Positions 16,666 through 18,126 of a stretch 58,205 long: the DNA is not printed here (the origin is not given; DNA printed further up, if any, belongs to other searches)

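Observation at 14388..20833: Phosphinothricin-like 'phosphonoformate branch' genes without the enolase, CPEP mutase, NRPS or P-methylase that normally follow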

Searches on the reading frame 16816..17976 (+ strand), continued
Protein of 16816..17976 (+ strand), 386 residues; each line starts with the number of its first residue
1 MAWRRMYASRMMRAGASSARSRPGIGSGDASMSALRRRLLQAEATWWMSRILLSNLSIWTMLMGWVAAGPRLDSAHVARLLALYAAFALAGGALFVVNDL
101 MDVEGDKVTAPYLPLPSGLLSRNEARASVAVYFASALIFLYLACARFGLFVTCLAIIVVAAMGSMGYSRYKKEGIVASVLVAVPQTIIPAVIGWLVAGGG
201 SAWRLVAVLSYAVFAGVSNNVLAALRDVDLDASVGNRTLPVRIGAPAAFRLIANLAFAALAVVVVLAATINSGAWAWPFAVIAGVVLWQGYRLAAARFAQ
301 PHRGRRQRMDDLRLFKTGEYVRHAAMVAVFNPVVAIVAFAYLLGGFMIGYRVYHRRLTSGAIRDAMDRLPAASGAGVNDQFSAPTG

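Call 64: find_encoding_contigs(protein=P0125, flank=10000, max_places=1)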
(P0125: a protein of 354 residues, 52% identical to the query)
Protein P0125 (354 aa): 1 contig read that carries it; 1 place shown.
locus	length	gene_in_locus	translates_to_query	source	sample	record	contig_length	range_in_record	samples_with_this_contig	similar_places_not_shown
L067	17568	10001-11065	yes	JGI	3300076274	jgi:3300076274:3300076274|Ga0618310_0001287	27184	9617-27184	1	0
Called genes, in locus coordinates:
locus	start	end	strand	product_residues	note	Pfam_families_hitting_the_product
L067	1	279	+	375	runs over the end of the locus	PF00109:ketoacyl-synt, PF02801:Ketoacyl-synt_C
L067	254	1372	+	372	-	PF00109:ketoacyl-synt, PF02801:Ketoacyl-synt_C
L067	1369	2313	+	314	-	PF00109:ketoacyl-synt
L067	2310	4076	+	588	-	PF00561:Abhydrolase_1 (weak), PF12146:Hydrolase_4, PF12697:Abhydrolase_6, PF13279:4HBT_2 (weak)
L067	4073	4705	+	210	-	PF01323:DSBA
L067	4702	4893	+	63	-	-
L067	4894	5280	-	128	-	-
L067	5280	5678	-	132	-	-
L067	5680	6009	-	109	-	-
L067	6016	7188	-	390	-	PF00067:p450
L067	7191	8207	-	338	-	PF19086:Terpene_syn_C_2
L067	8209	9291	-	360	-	PF00348:polyprenyl_synt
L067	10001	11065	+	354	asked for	PF01040:UbiA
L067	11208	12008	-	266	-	PF06966:DUF1295, PF02544:Steroid_dh, PF04191:PEMT (weak)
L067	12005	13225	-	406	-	PF00067:p450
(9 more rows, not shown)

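Call 65: find_encoding_contigs(protein=P0129, flank=10000, max_places=1)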
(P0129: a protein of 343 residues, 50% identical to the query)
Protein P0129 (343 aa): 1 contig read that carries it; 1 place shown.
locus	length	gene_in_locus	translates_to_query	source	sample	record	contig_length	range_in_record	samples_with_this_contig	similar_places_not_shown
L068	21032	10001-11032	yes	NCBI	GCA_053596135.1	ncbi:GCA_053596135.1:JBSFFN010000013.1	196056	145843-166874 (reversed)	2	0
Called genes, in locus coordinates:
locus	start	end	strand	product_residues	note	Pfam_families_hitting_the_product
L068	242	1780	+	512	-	PF00561:Abhydrolase_1, PF08386:Abhydrolase_4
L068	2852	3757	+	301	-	PF00005:ABC_tran, PF13304:AAA_21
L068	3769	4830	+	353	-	PF01061:ABC2_membrane, PF12679:ABC2_membrane_2, PF12698:ABC2_membrane_3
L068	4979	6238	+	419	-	PF00067:p450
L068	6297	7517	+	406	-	PF00067:p450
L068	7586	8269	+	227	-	PF03070:TENA_THI-4, PF14518:Haem_oxygenas_2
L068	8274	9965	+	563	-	PF00501:AMP-binding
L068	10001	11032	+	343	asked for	PF01040:UbiA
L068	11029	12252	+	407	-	PF02771:Acyl-CoA_dh_N, PF02770:Acyl-CoA_dh_M, PF00441:Acyl-CoA_dh_1, PF08028:Acyl-CoA_dh_2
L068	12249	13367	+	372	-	PF01370:Epimerase, PF04321:RmlD_sub_bind, PF07993:NAD_binding_4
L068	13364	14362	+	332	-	PF01370:Epimerase, PF07993:NAD_binding_4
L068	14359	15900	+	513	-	PF00391:PEP-utilizers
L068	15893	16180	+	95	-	PF00550:PP-binding (weak)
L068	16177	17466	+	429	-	PF00330:Aconitase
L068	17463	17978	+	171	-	PF00694:Aconitase_C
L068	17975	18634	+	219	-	-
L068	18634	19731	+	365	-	PF01326:PPDK_N, PF00391:PEP-utilizers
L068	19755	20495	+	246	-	PF00106:adh_short, PF08659:KR, PF13561:adh_short_C2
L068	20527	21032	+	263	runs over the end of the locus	PF11716:MDMPI_N, PF12867:DinB_2 (weak)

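Call 75: search_protein_families(library=pfam, proteins=[L060:8471-9964:+, L060:10229-10828:+, L060:10825-11961:+], max_evalue=0.01)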
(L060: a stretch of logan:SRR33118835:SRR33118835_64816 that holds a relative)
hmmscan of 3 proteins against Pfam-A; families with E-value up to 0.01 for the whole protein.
L060:8471-9964:+ (497 aa): 1 family
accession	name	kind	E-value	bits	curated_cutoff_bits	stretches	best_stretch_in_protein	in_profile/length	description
PF00391.29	PEP-utilizers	-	1.3e-19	70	23.1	1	422-490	3-72/72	PEP-utilising enzyme, mobile domain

L060:10229-10828:+ (199 aa): 0 families

L060:10825-11961:+ (378 aa): 2 families
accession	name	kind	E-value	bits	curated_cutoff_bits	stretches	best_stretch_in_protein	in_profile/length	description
PF01326.24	PPDK_N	-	9.9e-26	91.2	27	2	63-181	91-217/328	Pyruvate phosphate dikinase, AMP/ATP-binding domain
PF00391.29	PEP-utilizers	-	1.6e-22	79.3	23.1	1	290-360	3-72/72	PEP-utilising enzyme, mobile domain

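Call 89: predict_structure(alignment_id=A2)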
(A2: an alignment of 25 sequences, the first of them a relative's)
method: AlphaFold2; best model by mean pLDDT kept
length: 355 residues; sequences in the alignment: 25
mean_pLDDT: 92.0   pTM: 0.89
mean pLDDT of the five models: 92.0, 91.9, 91.2, 90.9, 90.8
residues with pLDDT >= 90: 288; 70-90: 51; 50-70: 5; < 50: 11
segments of 3 or more residues with pLDDT < 50: 343-352
pLDDT, mean of each block of 10 residues (from residue 1): 91 93 93 96 95 97 93 91 95 96 98 97 94 77 87 95 97 98 96 91 88 96 98 96 96 98 94 91 96 98 97 94 92 87 49 49
secondary structure, 60 per line:
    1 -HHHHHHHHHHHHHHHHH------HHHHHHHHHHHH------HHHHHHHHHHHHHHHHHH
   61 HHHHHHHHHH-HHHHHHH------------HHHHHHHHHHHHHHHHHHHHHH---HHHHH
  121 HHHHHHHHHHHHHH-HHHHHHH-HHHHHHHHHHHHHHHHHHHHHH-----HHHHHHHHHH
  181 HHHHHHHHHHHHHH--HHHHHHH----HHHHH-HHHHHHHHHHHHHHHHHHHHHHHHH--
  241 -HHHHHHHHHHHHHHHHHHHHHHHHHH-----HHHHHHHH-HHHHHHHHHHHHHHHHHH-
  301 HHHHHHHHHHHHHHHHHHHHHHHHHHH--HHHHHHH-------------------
elements in order: H2-18 H25-36 H43-70 H72-78 H91-112 H116-134 H136-142 H144-165 H171-194 H197-203 H208-212 H214-238 H242-267 H273-280 H282-299 H301-327 H330-336

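Call 91: fold_search(model_id=the predicted structure, library=pdb)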
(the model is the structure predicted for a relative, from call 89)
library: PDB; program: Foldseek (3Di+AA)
matches with E <= 10: 683; with E <= 0.001: 12
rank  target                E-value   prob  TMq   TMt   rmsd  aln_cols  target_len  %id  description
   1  7bpu_A                1.8e-05  1.00  0.53  0.65   5.7       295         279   17  Structural and mechanistic insights into the biosynthesis of Digeranylgeranylglyceryl phosphate synthase in membranes (released 2021-04-14)
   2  6m31_A                2.1e-05  1.00  0.54  0.66   5.5       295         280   16  Structural and Functional Insights into an Archaeal Lipid Synthase (released 2021-02-03)
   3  4tq4_B                7.9e-05  1.00  0.46  0.55  11.1       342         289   14  Structure of a UbiA homolog from Archaeoglobus fulgidus bound to DMAPP and Mg2+ (released 2014-07-16)
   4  4tq3_B                1.5e-04  1.00  0.46  0.56  10.5       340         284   14  Structure of a UbiA homolog from Archaeoglobus fulgidus bound to GPP and Mg2+ (released 2014-07-16)
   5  4tq4_D                1.6e-04  1.00  0.47  0.56  10.3       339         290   14  Structure of a UbiA homolog from Archaeoglobus fulgidus bound to DMAPP and Mg2+ (released 2014-07-16)
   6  4tq3_A                1.8e-04  1.00  0.46  0.55  10.9       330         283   13  Structure of a UbiA homolog from Archaeoglobus fulgidus bound to GPP and Mg2+ (released 2014-07-16)
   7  4od4_A                2.1e-04  1.00  0.51  0.63   5.8       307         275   17  Apo structure of a UbiA homolog from Aeropyrum pernix K1 (released 2014-03-19)
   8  4tq4_A                2.1e-04  1.00  0.47  0.56  10.6       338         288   14  Structure of a UbiA homolog from Archaeoglobus fulgidus bound to DMAPP and Mg2+ (released 2014-07-16)
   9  4tq4_C                3.1e-04  1.00  0.47  0.56  10.7       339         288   14  Structure of a UbiA homolog from Archaeoglobus fulgidus bound to DMAPP and Mg2+ (released 2014-07-16)
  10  4od5_A                4.1e-04  1.00  0.53  0.67   5.2       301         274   17  Substrate-bound structure of a UbiA homolog from Aeropyrum pernix K1 (released 2014-03-19)
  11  8djk_B                7.8e-04  1.00  0.52  0.63   5.5       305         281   15  HMGCR-UBIAD1 Complex State 2 (released 2022-08-03)
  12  4tq5                  1.0e-03  1.00  0.52  0.64   6.3       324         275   14  Structure of a UbiA homolog from Archaeoglobus fulgidus (released 2014-07-16)
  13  4tq6_B                1.3e-03  1.00  0.43  0.54  10.8       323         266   14  Structure of a UbiA homolog from Archaeoglobus fulgidus bound to Cd2+ (released 2014-07-16)
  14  3ph7_A                1.4e-03  1.00  0.44  0.45   9.7       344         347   12  Crystal structure of Plasmodium vivax putative polyprenyl pyrophosphate synthase in complex with geranylgeranyl diphos (released 2010-11-17)
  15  9v4j_B                1.8e-03  1.00  0.39  0.45  17.4       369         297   10  Prenyltransferase Ord1 Wild type-FSPP (released 2025-10-01)
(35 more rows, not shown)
